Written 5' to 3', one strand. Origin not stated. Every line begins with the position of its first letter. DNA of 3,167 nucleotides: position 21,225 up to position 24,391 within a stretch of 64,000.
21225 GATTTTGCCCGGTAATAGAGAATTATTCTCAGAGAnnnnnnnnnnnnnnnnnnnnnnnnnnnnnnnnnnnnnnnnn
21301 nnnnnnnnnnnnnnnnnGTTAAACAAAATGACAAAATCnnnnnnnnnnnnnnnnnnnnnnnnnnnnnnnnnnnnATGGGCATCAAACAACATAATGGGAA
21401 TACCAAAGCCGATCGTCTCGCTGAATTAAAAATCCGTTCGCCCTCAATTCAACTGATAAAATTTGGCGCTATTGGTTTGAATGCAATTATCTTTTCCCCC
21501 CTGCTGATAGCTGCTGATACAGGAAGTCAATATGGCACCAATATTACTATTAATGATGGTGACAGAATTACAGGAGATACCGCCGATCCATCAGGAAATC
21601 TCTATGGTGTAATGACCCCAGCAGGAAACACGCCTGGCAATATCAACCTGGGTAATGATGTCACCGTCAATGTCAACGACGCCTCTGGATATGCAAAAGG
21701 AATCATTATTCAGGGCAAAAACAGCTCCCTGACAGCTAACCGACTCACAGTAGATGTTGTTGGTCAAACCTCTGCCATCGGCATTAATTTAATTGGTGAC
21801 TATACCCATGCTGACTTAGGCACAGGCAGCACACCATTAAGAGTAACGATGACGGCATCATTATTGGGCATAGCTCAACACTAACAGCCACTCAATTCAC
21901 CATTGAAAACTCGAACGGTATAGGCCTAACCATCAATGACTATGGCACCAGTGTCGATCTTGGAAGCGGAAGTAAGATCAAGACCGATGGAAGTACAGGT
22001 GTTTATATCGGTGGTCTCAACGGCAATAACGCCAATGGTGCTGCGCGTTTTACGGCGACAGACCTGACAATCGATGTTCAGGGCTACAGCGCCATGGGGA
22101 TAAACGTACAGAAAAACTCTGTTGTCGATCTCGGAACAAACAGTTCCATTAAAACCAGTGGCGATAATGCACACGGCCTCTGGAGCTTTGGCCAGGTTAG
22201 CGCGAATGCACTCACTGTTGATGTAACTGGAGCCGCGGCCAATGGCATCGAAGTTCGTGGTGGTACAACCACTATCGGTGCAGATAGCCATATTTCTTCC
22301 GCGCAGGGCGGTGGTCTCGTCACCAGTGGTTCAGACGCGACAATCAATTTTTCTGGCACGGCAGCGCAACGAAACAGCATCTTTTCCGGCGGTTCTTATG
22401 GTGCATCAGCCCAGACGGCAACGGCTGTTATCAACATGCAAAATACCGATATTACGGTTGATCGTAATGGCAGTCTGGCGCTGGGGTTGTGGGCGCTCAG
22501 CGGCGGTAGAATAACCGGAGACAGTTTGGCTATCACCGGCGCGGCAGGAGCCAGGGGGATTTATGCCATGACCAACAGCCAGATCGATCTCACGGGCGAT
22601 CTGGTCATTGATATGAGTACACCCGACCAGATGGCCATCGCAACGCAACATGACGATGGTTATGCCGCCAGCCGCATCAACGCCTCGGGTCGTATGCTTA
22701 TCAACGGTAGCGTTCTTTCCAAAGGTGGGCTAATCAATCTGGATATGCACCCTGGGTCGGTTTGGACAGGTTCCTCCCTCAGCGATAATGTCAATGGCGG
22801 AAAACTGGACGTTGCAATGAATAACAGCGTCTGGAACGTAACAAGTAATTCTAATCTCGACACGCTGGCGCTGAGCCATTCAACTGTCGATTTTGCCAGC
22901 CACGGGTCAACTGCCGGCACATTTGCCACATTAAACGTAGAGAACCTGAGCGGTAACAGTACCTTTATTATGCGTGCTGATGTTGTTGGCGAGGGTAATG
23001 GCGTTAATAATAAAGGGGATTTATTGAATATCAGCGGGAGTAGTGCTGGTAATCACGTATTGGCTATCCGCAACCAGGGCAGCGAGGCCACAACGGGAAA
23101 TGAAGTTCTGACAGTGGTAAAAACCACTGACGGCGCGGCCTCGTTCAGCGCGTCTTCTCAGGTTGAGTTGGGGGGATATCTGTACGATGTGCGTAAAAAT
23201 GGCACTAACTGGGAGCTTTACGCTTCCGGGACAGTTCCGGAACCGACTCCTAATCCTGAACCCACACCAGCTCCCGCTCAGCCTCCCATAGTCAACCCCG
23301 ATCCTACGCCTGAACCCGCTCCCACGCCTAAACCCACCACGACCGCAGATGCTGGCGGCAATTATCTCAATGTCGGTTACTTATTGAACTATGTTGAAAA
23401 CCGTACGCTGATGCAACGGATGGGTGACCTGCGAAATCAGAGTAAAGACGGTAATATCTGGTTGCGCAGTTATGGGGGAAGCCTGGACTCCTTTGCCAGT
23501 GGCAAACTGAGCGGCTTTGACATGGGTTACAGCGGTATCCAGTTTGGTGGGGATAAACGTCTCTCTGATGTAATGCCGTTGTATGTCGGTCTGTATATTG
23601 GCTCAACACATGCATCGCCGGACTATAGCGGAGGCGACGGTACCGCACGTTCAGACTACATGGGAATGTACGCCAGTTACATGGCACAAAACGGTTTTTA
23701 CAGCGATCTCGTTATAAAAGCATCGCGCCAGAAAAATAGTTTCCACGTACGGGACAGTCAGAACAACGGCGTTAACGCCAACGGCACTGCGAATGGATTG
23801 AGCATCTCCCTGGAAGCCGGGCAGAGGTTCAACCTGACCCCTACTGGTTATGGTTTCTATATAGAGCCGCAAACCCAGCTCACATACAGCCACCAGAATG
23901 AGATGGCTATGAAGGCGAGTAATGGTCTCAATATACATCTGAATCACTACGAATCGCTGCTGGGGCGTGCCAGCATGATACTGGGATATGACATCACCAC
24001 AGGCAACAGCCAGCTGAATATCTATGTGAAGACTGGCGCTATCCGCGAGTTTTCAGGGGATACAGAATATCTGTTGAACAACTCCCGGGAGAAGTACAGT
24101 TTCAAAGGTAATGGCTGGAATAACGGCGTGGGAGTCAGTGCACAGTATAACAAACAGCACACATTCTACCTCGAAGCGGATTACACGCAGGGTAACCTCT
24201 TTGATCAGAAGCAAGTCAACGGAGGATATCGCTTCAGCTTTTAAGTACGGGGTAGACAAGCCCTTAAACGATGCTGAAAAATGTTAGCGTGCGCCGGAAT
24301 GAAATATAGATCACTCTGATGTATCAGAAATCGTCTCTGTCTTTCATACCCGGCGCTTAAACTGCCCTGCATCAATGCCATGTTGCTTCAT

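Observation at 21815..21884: Single frameshift splitting ycgV into 169-aa and 716-aa pieces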

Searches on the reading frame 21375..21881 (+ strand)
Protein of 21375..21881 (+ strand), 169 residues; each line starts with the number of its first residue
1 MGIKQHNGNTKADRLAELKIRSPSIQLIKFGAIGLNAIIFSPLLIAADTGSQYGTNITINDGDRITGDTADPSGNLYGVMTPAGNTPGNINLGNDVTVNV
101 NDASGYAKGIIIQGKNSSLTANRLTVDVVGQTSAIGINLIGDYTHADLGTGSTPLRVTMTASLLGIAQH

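Call 14: search_protein_families(library=pfam, proteins=[window:21375-21881:+])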
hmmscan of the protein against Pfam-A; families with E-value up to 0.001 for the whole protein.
window:21375-21881:+ (169 aa): 0 families

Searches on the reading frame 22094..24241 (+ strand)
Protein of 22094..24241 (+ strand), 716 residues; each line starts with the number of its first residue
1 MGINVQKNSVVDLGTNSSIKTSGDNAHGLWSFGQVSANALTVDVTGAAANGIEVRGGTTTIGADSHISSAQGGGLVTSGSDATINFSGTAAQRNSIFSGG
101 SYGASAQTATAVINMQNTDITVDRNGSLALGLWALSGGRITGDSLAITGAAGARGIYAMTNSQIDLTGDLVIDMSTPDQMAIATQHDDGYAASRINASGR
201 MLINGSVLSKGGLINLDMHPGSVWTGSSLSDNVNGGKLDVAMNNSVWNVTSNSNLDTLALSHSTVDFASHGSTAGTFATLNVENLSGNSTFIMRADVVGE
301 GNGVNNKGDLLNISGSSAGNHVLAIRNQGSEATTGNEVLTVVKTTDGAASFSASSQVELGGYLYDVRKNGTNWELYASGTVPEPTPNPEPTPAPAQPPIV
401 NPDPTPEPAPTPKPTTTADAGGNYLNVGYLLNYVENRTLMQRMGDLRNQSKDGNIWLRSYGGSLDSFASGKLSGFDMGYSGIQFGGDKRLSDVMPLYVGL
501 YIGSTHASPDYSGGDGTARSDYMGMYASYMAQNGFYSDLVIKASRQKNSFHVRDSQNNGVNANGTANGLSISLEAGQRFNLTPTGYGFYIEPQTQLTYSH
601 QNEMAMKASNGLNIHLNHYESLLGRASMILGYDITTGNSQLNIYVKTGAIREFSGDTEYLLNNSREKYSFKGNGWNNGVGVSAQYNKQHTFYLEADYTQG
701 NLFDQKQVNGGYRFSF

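Call 14: search_protein_families(library=pfam, proteins=[window:22094-24241:+])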
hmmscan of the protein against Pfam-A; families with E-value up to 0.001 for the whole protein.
window:22094-24241:+ (716 aa): 4 families
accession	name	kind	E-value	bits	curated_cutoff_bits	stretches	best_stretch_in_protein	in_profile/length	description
PF03212.20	Pertactin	-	6.3e-38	129.9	22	1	255-376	1-120/121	Pertactin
PF03797.25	Autotransporter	-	8.8e-38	130.9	26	1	455-696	1-255/255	Autotransporter beta-domain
PF18883.6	AC_1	-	1.5e-08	35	27.1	1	253-365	1-113/114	Autochaperone Domain Type 1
PF05887.16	Trypan_PARP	-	0.00097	19.6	100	0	380-415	65-106/134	Procyclic acidic repetitive protein (PARP)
